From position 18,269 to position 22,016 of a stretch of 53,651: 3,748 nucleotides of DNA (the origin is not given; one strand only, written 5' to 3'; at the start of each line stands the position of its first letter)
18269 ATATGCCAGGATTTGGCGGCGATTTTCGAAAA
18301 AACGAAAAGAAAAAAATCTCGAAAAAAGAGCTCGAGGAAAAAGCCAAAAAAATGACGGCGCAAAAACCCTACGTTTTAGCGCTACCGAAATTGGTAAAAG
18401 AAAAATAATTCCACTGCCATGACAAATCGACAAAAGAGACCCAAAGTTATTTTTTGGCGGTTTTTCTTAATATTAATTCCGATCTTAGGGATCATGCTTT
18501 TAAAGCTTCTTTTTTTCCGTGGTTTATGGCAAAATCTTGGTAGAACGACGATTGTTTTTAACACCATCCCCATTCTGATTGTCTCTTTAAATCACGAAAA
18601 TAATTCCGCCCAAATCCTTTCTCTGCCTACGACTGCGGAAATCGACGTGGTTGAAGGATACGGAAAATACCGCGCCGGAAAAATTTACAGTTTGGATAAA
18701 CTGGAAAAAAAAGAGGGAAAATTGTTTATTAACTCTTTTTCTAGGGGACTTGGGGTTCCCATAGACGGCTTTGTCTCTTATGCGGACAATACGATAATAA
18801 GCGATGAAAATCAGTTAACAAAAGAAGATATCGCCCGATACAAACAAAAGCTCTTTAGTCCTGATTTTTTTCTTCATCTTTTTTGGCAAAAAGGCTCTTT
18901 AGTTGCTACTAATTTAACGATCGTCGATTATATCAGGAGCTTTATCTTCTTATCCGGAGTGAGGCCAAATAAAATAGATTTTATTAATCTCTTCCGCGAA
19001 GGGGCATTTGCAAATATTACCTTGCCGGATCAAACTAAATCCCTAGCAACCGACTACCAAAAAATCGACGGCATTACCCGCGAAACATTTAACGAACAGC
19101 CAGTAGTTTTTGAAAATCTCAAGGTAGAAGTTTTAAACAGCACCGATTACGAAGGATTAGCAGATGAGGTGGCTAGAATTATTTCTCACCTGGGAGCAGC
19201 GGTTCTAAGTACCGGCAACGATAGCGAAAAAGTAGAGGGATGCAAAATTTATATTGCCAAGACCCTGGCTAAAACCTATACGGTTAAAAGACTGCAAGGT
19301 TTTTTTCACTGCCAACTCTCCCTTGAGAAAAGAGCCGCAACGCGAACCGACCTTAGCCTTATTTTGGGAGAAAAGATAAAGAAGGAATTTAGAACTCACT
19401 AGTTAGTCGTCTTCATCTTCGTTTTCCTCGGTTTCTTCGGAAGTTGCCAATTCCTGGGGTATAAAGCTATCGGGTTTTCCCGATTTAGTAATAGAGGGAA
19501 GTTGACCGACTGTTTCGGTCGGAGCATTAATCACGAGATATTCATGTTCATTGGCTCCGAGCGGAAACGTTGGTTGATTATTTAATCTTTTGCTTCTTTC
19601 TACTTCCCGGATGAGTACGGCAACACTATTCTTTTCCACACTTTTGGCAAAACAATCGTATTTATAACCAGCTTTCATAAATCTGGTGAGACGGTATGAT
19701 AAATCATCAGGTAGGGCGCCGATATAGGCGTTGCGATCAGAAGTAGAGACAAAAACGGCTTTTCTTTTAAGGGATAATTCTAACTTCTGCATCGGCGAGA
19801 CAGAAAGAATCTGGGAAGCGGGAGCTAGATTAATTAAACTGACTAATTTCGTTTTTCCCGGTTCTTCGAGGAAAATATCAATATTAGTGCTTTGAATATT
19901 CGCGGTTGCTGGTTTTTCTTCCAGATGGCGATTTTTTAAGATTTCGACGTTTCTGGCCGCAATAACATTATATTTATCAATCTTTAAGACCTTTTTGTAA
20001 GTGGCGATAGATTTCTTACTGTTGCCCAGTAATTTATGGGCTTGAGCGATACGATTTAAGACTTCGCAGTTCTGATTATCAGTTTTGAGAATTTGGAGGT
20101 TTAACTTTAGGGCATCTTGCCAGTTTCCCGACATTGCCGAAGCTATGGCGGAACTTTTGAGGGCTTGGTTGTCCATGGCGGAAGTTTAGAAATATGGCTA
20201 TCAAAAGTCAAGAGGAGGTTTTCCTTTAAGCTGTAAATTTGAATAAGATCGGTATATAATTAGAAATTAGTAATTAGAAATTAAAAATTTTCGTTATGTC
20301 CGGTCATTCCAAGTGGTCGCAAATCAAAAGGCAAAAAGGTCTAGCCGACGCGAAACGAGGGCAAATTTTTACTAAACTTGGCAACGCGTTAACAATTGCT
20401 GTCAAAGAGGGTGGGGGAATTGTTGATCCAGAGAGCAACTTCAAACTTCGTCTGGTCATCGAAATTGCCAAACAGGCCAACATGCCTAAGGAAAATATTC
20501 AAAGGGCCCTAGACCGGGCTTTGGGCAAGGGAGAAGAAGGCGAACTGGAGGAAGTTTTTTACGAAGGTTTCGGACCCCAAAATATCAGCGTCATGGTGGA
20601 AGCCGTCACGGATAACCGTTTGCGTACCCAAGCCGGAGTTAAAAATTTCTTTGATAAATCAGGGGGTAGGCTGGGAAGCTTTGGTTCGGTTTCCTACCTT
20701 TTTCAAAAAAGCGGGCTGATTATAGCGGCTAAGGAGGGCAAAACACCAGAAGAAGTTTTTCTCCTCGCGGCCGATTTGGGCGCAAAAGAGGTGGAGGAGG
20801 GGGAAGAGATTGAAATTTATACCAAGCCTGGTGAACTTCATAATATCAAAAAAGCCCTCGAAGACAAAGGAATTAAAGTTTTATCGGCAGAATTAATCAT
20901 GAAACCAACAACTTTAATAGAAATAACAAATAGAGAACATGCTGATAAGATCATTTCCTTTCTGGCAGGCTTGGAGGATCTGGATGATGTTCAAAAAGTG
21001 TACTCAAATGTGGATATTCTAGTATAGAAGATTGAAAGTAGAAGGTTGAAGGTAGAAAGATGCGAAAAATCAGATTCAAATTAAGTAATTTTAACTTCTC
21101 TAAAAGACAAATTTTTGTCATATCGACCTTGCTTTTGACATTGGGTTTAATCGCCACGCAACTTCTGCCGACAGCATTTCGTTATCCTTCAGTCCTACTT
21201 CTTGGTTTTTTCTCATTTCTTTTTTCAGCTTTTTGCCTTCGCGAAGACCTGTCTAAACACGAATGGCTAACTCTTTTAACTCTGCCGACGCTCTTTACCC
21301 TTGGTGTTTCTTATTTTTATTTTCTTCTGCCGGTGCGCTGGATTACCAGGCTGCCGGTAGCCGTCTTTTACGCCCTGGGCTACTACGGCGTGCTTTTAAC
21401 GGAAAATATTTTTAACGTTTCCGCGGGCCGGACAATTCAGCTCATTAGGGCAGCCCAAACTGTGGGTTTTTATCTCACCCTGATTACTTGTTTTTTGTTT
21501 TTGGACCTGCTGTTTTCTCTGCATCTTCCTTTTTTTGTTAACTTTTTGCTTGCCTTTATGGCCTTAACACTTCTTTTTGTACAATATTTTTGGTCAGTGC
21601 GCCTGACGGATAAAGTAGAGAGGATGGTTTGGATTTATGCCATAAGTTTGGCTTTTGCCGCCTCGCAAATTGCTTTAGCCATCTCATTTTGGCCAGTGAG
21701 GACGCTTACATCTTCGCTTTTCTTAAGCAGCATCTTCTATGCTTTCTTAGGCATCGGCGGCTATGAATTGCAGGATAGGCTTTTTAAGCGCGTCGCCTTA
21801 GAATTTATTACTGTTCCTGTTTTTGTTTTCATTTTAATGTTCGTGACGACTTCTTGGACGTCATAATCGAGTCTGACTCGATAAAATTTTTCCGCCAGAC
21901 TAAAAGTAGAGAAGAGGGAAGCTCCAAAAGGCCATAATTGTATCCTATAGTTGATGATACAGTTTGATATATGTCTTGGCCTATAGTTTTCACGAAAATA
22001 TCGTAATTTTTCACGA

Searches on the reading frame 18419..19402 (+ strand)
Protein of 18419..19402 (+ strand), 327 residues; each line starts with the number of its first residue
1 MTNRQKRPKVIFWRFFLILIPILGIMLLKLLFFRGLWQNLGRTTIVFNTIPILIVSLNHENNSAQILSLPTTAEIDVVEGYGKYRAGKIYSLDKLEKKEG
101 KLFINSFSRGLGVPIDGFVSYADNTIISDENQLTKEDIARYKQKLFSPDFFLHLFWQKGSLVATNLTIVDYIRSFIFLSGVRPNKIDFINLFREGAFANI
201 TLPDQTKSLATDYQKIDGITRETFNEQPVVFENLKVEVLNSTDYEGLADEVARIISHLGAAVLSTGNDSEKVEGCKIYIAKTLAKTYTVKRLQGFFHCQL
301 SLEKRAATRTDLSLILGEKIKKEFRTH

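Call 27: search_protein_families(library=pfam, proteins=[window:18419-19402:+], max_evalue=0.001)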
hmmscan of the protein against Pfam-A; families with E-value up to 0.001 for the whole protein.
window:18419-19402:+ (327 aa): 1 family
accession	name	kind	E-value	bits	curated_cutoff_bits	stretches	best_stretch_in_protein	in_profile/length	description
PF13399.11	LytR_C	-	1.4e-05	26.4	22.2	1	234-318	2-84/86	LytR cell envelope-related transcriptional attenuator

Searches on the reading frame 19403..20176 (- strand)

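Call 27: search_protein_families(library=pfam, proteins=[window:19403-20176:-], max_evalue=0.001)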
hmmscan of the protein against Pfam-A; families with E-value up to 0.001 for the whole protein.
window:19403-20176:- (257 aa): 3 families
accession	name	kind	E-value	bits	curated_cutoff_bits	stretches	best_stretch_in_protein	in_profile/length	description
PF00515.34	TPR_1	-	7e-05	22.9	27.8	1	38-68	2-32/34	Tetratricopeptide repeat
PF13181.12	TPR_8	-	8.3e-05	22.9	25.7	1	38-68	2-32/34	Tetratricopeptide repeat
PF07719.23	TPR_2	-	8.4e-05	22.9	27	0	38-69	2-33/34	Tetratricopeptide repeat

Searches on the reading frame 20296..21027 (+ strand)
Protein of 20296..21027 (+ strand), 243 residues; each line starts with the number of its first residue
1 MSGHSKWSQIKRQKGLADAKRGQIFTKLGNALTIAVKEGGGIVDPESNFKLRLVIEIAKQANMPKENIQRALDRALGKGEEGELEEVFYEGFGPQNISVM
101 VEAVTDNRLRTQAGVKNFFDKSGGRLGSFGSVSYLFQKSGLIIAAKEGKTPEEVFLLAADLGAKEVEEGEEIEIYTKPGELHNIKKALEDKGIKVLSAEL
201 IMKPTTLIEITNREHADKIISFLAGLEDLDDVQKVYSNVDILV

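Call 27: search_protein_families(library=pfam, proteins=[window:20296-21027:+], max_evalue=0.001)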
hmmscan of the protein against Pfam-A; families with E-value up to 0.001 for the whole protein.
window:20296-21027:+ (243 aa): 2 families
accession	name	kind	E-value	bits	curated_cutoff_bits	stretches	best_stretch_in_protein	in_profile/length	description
PF01709.26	Transcrip_reg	-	1.2e-48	165.3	27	1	84-239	1-160/160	TACO1/YebC second and third domain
PF20772.2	TACO1_YebC_N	-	4.6e-28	97.9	36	1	5-78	1-73/73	TACO1/YebC protein N-terminal domain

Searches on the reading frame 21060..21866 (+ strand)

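Call 27: search_protein_families(library=pfam, proteins=[window:21060-21866:+], max_evalue=0.001)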
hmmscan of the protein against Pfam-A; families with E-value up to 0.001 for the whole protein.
window:21060-21866:+ (268 aa): 1 family
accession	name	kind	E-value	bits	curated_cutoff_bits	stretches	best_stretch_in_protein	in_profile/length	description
PF18900.5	DUF5656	-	5.1e-08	33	23.3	1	72-258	58-236/242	Protein of unknown function (DUF5656)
